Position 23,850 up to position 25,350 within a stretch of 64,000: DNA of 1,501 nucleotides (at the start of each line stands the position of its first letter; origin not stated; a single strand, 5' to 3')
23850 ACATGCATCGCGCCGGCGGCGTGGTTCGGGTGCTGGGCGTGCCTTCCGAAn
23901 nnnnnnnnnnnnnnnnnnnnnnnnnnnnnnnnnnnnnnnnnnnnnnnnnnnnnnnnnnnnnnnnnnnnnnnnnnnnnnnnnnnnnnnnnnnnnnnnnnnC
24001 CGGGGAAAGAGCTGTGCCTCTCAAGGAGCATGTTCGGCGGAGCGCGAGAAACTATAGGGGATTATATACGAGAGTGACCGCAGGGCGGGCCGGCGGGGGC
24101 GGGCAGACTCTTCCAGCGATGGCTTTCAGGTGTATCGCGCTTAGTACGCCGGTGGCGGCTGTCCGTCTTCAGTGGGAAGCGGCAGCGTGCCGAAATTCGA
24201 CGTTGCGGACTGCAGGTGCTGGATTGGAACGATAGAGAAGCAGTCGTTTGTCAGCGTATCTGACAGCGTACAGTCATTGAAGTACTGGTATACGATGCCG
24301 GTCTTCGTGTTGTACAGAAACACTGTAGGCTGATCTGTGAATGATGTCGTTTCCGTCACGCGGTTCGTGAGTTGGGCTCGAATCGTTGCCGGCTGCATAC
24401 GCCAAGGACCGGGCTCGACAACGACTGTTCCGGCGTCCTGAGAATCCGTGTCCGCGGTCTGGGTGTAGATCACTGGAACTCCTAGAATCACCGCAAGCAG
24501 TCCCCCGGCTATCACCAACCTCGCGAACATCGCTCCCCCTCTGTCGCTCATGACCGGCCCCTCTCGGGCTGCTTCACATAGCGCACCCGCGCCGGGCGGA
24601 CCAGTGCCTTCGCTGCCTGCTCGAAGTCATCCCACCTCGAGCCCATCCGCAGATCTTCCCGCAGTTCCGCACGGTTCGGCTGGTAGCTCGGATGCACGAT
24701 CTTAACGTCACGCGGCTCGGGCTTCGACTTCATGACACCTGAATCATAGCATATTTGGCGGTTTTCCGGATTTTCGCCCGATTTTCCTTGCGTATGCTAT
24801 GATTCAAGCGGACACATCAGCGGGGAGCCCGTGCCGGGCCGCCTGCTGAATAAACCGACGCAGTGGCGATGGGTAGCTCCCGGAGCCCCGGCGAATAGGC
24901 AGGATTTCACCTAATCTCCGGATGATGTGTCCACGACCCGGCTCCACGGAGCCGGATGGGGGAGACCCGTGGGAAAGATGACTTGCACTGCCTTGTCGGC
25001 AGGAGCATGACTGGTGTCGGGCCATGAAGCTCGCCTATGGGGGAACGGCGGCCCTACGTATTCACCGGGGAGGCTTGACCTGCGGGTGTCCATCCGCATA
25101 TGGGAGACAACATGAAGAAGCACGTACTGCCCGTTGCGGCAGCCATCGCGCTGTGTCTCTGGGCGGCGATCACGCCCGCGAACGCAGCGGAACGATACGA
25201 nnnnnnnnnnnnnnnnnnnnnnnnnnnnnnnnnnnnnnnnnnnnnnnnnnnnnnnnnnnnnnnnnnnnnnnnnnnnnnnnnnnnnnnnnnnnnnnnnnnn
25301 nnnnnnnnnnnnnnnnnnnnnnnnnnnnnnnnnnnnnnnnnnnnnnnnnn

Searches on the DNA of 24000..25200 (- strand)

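Call 61: search_rna_families(source=window, start=24000, end=25200, threshold=evalue, max_evalue=10)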
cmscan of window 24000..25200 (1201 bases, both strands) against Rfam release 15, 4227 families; matches with E-value up to 10: 1.
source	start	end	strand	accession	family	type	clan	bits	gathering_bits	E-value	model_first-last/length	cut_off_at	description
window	24065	24131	-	RF01551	TB8Cs4H2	Gene; snRNA; snoRNA; HACA-box;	-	16.5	50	2.9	1-71/71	no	Trypanosomatid snoRNA TB8Cs4H2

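Call 68: build_rna_model(alignment_id=A9, structure=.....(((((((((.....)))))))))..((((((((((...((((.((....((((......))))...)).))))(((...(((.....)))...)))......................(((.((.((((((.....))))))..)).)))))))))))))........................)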
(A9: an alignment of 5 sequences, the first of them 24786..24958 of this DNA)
Model R1 built from alignment A9 (5 sequences, 189 columns); structure: as given.
model positions 177; base pairs 46; branch points 3; effective number of sequences 1.56; information 0.589 bits per position. Calibrated on 0.2 Mb of random sequence (short: E-values are rough).
structure used (alignment columns):
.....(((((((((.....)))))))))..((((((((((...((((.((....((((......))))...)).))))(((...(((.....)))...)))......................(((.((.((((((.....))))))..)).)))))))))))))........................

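Call 69: search_with_rna_model(model_id=R1, sources=[window, L001, L003, L007, L008, L009, L010, L011, L012, L013, L014, L015, L016, L017, L019, L022, L023, L024, L027, L028, L029, L030, L031, L032, L033, L034, L035, L036, L037, L038, L039, L040, L041, L042, L045, L046, L047, L048, L049, L050, L051, L052, L053, L062, L064, L065, L066, L067, L068, L069, L072, L073, L077, L080, L082, L083, L084, L085, L086], max_evalue=1, make_alignment=true)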
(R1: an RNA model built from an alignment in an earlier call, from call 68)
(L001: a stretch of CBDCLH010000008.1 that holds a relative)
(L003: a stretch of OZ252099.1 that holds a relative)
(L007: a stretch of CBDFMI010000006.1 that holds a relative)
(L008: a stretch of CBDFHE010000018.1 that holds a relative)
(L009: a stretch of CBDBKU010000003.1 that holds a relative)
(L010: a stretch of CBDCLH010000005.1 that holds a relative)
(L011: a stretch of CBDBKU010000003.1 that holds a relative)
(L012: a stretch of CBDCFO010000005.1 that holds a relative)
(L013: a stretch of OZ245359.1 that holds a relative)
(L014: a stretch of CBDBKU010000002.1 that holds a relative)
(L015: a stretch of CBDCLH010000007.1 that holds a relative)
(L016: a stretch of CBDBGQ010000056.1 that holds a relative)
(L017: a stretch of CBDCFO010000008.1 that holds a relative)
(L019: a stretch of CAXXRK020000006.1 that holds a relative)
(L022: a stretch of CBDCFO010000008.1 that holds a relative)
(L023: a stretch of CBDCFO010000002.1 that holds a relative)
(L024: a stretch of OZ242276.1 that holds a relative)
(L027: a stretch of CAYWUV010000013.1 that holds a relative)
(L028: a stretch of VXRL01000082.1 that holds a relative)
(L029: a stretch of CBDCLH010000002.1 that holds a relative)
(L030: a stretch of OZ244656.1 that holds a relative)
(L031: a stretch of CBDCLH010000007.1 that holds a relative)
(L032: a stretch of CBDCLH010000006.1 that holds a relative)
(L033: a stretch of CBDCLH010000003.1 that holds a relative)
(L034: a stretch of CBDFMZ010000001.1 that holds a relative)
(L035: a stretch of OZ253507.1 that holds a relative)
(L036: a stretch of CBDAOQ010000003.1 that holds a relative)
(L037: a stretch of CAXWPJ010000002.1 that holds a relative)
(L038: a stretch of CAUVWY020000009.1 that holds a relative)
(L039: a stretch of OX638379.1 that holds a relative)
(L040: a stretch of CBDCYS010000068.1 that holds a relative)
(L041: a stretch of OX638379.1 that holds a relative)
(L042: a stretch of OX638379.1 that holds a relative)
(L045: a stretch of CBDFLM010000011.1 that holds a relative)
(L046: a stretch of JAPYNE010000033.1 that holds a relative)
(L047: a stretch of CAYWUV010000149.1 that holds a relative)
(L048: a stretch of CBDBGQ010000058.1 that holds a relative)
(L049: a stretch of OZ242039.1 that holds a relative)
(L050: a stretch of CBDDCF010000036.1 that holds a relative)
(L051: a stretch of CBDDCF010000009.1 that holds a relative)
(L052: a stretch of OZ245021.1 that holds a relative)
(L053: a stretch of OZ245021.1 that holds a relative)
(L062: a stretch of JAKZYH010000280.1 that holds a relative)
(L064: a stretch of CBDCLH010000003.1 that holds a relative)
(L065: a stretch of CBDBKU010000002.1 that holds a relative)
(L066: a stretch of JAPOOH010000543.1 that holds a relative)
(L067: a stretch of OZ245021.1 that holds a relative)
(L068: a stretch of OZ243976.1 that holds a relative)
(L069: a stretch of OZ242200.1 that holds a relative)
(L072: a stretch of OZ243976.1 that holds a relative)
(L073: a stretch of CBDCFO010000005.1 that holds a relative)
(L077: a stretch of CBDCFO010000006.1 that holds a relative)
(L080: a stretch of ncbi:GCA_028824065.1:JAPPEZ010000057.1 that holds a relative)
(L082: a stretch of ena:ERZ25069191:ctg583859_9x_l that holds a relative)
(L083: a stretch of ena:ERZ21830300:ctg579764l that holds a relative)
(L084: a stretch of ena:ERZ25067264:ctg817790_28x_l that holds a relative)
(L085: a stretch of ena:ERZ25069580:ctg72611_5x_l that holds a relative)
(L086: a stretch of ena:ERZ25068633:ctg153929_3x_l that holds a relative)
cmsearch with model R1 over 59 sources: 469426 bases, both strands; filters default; matches with E-value up to 1: 12.
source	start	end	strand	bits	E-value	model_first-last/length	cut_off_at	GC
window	24786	24958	-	191.8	5e-49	1-177/177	no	0.62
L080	6810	6981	+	183.5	8e-47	1-177/177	no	0.63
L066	2970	3147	+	153.3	9.1e-39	1-177/177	no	0.58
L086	7815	7992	+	142.2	8.5e-36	1-177/177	no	0.61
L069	5694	5867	+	118.8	1.5e-29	1-177/177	no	0.68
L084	3121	3298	+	66.2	1.6e-15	1-177/177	no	0.66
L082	7354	7529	+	46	3.9e-10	1-177/177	no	0.63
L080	6757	6833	-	13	0.24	1-177/177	no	0.7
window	24817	24847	+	12.8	0.29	114-144/177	no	0.81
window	24938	24955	+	11.5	0.64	4-21/177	no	0.83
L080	2201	2329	+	11.2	0.73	1-177/177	no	0.67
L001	2700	2818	-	10.8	0.96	1-177/177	no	0.7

Alignment A10: 12 matches aligned to the model, 260 columns, each read 5' to 3' on its own strand. Consensus structure (alignment columns), stored with it:
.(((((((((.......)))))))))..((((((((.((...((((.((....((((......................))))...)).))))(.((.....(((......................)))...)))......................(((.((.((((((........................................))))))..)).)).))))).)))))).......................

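Call 70: search_with_rna_model(model_id=R1, sources=[window, L080, L066, L086, L069, L084, L082, L083, L017, L029, L034, L085], max_evalue=0.00001, make_alignment=true, show_alignments=7)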
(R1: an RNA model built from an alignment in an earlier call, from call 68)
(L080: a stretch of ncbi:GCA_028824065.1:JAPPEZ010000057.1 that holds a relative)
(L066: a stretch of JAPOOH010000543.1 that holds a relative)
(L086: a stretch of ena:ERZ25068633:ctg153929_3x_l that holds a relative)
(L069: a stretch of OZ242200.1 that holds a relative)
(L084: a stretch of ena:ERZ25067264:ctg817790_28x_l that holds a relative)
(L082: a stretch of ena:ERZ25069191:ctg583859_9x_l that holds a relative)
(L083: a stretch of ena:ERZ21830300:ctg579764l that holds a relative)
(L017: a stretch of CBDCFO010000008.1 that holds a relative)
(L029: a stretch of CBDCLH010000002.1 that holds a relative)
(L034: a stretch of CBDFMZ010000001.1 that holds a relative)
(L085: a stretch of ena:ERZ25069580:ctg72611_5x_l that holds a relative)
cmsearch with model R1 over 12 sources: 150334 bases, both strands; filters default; matches with E-value up to 0.00001: 7.
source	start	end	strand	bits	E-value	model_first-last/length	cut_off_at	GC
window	24786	24958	-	191.8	1.6e-49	1-177/177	no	0.62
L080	6810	6981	+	183.5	2.6e-47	1-177/177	no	0.63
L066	2970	3147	+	153.3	2.9e-39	1-177/177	no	0.58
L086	7815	7992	+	142.2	2.7e-36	1-177/177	no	0.61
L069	5694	5867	+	118.8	4.9e-30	1-177/177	no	0.68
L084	3121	3298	+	66.2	5e-16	1-177/177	no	0.66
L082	7354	7529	+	46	1.3e-10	1-177/177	no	0.63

Alignment A11: 7 matches aligned to the model, 193 columns, each read 5' to 3' on its own strand. Consensus structure (alignment columns), stored with it:
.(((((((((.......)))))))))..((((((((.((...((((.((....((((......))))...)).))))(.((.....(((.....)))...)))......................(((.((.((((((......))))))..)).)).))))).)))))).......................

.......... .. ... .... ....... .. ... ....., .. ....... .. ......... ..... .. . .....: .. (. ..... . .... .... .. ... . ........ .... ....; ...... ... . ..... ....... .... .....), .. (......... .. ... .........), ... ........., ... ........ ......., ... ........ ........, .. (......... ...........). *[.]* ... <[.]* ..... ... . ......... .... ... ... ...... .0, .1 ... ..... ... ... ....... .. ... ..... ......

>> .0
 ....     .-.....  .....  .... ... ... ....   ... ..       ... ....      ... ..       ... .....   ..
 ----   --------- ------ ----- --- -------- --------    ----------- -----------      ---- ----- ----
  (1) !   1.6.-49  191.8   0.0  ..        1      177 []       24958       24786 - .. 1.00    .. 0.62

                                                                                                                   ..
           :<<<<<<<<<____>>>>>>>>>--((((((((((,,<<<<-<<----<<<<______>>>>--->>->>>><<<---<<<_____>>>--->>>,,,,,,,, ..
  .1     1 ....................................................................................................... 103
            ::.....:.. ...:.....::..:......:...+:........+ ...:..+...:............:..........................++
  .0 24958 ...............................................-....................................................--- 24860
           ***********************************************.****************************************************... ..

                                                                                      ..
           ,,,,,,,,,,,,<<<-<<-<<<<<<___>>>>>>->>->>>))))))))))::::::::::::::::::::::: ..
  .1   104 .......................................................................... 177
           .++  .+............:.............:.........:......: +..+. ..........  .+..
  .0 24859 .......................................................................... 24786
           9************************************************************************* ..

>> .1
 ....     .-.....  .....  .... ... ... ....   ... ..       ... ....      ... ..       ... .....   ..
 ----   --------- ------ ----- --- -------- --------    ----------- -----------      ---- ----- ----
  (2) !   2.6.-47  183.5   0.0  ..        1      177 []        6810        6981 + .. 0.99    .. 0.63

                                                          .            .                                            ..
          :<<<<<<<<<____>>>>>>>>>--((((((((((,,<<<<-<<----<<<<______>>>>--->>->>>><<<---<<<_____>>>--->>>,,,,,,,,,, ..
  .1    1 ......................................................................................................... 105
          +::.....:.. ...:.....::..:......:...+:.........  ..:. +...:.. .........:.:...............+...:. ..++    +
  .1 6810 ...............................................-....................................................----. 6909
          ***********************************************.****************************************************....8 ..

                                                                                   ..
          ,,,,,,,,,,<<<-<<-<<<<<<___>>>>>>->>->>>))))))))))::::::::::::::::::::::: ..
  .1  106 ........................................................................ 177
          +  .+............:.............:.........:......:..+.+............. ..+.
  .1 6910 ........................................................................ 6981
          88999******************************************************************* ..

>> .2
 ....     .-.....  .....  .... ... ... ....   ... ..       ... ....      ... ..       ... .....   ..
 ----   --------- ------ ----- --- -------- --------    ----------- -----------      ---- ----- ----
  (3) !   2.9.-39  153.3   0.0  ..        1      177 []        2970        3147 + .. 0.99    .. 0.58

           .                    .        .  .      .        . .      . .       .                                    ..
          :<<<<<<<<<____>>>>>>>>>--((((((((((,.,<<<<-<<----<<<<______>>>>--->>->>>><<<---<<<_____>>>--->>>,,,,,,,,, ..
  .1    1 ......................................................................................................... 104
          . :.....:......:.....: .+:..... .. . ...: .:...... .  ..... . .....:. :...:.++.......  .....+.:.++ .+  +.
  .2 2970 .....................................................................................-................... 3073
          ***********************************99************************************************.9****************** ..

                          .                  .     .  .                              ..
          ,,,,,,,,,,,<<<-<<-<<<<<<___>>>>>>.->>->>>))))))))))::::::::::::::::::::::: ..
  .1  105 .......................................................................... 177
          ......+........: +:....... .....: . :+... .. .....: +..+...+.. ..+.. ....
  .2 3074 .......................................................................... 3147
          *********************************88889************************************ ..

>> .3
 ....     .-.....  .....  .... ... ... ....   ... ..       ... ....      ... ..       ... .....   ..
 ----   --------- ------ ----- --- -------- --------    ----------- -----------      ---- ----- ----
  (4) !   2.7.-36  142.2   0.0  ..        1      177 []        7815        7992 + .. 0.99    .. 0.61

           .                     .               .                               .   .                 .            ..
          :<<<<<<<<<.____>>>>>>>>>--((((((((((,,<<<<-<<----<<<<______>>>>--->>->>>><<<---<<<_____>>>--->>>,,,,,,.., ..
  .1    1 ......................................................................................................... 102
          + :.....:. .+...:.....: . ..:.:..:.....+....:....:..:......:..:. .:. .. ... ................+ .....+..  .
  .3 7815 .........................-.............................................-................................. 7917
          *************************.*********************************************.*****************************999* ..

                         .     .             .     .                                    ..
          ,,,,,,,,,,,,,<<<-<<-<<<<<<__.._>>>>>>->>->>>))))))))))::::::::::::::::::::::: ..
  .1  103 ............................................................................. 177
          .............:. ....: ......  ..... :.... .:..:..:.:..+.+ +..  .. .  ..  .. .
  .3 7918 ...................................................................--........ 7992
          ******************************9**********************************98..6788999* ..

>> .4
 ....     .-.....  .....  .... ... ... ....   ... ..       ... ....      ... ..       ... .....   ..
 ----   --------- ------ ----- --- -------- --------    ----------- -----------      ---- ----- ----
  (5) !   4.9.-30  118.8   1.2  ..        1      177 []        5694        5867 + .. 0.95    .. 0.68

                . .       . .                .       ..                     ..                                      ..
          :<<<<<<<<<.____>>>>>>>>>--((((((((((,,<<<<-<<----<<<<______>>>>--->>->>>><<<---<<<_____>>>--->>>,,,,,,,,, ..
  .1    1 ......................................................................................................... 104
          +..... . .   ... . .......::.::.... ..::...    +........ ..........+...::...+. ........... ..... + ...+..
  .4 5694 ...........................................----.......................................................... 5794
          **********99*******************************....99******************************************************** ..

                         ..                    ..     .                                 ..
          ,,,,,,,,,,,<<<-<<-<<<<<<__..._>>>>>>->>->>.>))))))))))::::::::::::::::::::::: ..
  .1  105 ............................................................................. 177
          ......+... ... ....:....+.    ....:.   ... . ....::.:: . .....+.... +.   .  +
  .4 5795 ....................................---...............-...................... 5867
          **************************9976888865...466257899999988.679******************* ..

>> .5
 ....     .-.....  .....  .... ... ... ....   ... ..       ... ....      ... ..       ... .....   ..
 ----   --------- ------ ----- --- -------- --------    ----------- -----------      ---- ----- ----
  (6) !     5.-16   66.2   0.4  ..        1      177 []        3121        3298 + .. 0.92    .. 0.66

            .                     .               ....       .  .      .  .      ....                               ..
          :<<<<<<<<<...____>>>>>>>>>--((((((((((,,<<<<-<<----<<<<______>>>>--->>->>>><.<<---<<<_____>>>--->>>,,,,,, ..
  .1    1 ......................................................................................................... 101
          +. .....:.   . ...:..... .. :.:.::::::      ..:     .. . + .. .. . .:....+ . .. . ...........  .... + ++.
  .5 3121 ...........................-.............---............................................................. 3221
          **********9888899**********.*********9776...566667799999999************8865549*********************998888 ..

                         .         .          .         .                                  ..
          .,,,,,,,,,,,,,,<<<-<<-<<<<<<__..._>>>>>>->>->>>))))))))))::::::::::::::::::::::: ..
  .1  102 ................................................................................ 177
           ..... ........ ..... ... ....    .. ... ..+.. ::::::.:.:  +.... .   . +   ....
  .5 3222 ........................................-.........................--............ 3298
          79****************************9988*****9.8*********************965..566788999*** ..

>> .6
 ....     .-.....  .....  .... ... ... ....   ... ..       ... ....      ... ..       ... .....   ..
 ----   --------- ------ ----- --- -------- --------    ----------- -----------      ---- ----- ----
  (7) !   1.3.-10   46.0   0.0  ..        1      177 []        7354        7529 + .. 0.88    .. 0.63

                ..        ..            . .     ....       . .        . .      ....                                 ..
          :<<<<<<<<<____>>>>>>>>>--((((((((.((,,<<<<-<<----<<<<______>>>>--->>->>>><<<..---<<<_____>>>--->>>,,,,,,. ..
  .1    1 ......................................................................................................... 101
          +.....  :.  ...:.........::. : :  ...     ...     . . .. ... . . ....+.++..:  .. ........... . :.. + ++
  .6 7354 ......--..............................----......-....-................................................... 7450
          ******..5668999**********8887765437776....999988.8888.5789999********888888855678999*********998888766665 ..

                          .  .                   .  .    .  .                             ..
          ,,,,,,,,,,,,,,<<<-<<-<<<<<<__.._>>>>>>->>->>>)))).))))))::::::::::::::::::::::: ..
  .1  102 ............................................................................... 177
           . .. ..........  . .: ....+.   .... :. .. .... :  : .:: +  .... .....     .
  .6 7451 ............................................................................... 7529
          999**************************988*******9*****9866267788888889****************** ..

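Call 75: search_with_rna_model(model_id=R1, sources=[L096, L097, L098, L099, L100, L101, L102, L103, L104, L105, L106, L107, L108, L109], max_evalue=0.1)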
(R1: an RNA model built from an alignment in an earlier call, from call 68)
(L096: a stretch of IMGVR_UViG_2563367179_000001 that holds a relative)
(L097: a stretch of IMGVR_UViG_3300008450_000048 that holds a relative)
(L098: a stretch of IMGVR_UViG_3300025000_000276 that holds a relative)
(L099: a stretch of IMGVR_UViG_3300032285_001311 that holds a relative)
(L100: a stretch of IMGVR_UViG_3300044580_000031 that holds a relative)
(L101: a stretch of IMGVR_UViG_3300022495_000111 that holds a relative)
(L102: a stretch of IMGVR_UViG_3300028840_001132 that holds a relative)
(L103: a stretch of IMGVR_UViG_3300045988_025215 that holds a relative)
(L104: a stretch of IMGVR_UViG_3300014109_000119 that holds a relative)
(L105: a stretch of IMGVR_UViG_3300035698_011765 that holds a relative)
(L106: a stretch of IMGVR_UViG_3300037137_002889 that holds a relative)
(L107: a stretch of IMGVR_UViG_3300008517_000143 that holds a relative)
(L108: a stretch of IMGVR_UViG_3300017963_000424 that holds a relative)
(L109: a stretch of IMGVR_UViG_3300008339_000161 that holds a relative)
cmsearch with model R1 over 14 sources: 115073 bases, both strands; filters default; matches with E-value up to 0.1: 0.
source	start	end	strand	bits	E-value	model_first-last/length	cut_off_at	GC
